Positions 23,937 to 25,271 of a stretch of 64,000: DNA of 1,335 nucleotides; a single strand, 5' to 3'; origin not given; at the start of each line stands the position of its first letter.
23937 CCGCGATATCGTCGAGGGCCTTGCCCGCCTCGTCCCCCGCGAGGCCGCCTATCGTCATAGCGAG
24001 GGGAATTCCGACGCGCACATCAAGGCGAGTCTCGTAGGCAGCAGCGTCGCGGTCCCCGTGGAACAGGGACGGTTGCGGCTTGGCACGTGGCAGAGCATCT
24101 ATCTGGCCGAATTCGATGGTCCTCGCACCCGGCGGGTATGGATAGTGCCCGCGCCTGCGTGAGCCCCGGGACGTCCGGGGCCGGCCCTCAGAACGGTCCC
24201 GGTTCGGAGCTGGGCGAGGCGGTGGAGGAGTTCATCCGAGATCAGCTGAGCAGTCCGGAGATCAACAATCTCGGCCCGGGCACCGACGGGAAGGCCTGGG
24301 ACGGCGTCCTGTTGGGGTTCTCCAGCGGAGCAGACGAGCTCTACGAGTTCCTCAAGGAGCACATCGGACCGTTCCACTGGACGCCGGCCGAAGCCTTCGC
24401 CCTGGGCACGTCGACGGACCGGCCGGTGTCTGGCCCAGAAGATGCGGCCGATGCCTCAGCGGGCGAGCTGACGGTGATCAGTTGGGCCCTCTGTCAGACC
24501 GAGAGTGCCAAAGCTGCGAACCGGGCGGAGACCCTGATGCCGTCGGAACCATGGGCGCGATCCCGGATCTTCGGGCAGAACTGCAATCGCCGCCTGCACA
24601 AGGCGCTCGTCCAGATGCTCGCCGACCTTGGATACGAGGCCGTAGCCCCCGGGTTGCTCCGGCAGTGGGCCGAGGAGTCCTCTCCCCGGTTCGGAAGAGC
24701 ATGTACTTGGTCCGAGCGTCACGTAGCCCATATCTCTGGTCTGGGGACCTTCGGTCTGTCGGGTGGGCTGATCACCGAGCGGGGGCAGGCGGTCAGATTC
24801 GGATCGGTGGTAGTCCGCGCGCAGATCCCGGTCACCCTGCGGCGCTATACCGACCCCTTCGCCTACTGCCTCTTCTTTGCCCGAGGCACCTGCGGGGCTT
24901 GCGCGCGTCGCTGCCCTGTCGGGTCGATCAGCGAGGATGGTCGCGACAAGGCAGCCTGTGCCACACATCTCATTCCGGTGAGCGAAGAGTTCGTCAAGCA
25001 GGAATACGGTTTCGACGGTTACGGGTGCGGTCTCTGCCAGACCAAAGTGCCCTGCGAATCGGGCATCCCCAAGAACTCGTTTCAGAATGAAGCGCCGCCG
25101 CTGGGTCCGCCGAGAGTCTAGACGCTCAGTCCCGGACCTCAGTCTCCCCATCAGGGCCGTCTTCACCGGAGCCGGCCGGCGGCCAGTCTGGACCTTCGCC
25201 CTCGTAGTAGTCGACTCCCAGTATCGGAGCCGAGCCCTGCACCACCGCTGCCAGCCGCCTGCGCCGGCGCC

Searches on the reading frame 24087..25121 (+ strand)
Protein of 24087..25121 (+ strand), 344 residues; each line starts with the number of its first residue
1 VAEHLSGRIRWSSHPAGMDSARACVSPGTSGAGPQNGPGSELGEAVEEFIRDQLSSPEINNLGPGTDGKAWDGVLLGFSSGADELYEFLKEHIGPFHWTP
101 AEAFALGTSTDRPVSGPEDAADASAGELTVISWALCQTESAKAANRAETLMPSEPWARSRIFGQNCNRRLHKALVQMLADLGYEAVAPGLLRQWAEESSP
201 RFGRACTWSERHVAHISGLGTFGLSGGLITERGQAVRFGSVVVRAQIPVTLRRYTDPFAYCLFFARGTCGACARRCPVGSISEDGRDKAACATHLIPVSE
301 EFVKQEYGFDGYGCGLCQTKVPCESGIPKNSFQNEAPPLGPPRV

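Call 10: search_protein_families(library=pfam, proteins=[window:24087-25121:+])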
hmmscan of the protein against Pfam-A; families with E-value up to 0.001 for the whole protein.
window:24087-25121:+ (344 aa): 1 family
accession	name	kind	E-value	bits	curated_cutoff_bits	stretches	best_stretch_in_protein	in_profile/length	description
PF13484.11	Fer4_16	-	0.00022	22.4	30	1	267-319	3-61/66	4Fe-4S double cluster binding domain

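Call 37: find_homologous_proteins(query=window:24087-25118:+, max_evalue=1e-20)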
Query window:24087-25118:+ (344 aa): 3545 proteins with E <= 1e-20 among 7199 candidates; the best 120 are listed.
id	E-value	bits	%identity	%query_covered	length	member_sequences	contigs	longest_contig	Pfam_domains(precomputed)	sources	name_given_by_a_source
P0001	1.7e-201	687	91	95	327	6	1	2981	-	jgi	jgi:epoxyqueuosine reductase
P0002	1.3e-166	572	80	91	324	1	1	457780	-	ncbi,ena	-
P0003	8.3e-155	533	77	88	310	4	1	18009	-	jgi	-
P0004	6.1e-154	531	76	90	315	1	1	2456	-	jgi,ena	-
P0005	2.0e-151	522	76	87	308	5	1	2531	-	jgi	jgi:epoxyqueuosine reductase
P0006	1.1e-150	520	76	85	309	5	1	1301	-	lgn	-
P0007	2.0e-143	496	72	89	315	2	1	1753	-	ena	-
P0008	4.0e-142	492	72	90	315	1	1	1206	-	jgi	jgi:hypothetical protein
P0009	4.9e-139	482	73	87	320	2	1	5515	-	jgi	-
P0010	1.3e-135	470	73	84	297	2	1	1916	-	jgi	jgi:hypothetical protein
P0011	4.2e-133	462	71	85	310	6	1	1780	-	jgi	jgi:epoxyqueuosine reductase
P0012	6.7e-129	448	68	84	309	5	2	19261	-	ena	-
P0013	8.0e-129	448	68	85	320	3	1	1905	-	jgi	jgi:epoxyqueuosine reductase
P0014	7.9e-128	445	68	88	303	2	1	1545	-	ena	-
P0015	1.1e-127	444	68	88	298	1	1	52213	-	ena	-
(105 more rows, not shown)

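Call 39: find_encoding_contigs(protein=P0002, flank=2500, max_places=3)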
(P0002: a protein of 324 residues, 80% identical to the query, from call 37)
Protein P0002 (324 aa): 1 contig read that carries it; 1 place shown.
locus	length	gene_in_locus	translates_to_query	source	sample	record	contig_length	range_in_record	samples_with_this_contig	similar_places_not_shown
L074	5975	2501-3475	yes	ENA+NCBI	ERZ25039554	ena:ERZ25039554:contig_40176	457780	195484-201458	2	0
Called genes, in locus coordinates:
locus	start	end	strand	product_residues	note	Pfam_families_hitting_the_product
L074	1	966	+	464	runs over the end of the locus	-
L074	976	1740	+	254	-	PF01145:Band_7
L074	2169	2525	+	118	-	PF01894:YjbQ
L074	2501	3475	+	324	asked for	-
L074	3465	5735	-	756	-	PF10131:PTPS_related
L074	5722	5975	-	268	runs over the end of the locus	PF00535:Glycos_transf_2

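Call 40: find_encoding_contigs(protein=P0001, flank=2500, max_places=3)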
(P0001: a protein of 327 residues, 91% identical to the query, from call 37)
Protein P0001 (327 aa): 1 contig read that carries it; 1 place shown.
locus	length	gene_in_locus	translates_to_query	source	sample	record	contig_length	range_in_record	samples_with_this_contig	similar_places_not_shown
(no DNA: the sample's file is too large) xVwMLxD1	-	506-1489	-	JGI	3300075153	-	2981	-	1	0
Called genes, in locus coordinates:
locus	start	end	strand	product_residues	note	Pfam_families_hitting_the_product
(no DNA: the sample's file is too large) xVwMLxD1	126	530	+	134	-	PF01894:YjbQ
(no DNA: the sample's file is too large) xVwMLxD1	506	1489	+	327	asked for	-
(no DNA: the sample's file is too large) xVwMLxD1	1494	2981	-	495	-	?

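Call 41: find_encoding_contigs(protein=P0003, flank=2500, max_places=3)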
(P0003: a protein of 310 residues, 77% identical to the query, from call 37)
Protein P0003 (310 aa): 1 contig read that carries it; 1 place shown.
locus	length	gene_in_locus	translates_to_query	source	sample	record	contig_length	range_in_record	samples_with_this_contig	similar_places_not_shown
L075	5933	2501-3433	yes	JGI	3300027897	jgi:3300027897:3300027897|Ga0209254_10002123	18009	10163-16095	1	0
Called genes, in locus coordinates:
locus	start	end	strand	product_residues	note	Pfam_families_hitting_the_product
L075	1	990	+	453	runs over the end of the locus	PF25145:NfeD1b_N, PF24961:NfeD_membrane, PF01957:NfeD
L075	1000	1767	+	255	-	PF01145:Band_7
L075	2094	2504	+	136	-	PF01894:YjbQ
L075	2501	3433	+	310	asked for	-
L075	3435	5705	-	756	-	PF10131:PTPS_related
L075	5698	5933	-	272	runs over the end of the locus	PF00535:Glycos_transf_2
